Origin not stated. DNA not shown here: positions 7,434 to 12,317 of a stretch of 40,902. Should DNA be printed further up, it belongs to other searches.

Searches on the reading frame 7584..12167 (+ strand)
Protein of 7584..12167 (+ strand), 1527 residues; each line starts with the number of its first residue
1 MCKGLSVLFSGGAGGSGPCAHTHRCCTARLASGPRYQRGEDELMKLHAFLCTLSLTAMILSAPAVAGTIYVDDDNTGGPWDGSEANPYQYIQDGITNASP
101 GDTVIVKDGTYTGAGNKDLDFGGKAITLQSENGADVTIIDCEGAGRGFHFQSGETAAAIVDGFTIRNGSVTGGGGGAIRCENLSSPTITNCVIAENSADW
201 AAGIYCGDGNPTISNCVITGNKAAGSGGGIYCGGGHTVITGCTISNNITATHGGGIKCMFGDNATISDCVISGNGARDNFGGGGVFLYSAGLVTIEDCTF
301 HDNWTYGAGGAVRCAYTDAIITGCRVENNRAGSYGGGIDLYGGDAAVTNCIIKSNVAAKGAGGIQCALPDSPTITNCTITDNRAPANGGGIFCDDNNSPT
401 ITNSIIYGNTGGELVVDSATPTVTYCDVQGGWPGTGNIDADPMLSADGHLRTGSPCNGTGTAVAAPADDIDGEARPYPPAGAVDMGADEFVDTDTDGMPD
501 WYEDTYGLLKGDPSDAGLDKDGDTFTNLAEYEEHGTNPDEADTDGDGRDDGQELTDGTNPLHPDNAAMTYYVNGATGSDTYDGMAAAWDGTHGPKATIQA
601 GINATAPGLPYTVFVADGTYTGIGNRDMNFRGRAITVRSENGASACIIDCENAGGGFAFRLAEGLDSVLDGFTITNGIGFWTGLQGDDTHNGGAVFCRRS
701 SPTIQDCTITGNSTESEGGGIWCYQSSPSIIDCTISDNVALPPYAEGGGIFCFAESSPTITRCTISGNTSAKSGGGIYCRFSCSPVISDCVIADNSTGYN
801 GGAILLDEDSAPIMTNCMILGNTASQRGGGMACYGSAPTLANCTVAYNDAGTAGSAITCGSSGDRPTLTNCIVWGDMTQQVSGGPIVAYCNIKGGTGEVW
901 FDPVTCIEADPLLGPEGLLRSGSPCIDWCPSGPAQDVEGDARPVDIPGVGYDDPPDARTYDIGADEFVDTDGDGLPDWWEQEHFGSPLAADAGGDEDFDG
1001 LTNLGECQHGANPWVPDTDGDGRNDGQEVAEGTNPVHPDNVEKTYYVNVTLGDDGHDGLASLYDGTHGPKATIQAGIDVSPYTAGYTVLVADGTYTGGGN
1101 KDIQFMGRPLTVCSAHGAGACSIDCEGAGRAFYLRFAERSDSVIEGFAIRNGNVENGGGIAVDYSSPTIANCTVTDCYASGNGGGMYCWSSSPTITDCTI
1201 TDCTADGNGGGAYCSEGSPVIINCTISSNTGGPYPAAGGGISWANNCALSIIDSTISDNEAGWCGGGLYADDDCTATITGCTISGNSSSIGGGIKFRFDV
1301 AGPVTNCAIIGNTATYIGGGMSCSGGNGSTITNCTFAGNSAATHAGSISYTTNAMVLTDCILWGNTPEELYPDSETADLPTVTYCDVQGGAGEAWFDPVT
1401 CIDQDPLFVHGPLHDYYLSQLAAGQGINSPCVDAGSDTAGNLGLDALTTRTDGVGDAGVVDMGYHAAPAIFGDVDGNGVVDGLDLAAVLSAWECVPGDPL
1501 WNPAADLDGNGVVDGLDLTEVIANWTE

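Call 12: search_protein_families(library=pfam, proteins=[window:7584-12167:+])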
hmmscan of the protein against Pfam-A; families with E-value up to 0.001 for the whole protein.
window:7584-12167:+ (1527 aa): 6 families
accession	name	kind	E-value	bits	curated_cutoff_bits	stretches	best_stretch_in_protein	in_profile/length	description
PF13229.12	Beta_helix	-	2.2e-65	219.5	25.9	7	226-363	22-141/158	Right handed beta helix region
PF05048.19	NosD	-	3e-27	95.9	23.6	3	271-412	29-152/212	Periplasmic copper-binding protein (NosD)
PF02415.23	Chlam_PMP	-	7.2e-10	38.5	20.6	0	763-779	2-18/19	Chlamydia polymorphic membrane protein (Chlamydia_PMP) repeat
PF18884.5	TSP3_bac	-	1.7e-09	37.8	25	1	1017-1035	1-19/22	Bacterial TSP3 repeat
PF00404.24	Dockerin_1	-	3.6e-07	30.7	22.9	1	1472-1523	2-54/57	Dockerin type I domain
PF17161.10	DUF5123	-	2.4e-05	25.9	35.1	0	373-426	2-58/113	Domain of unknown function (DUF5123)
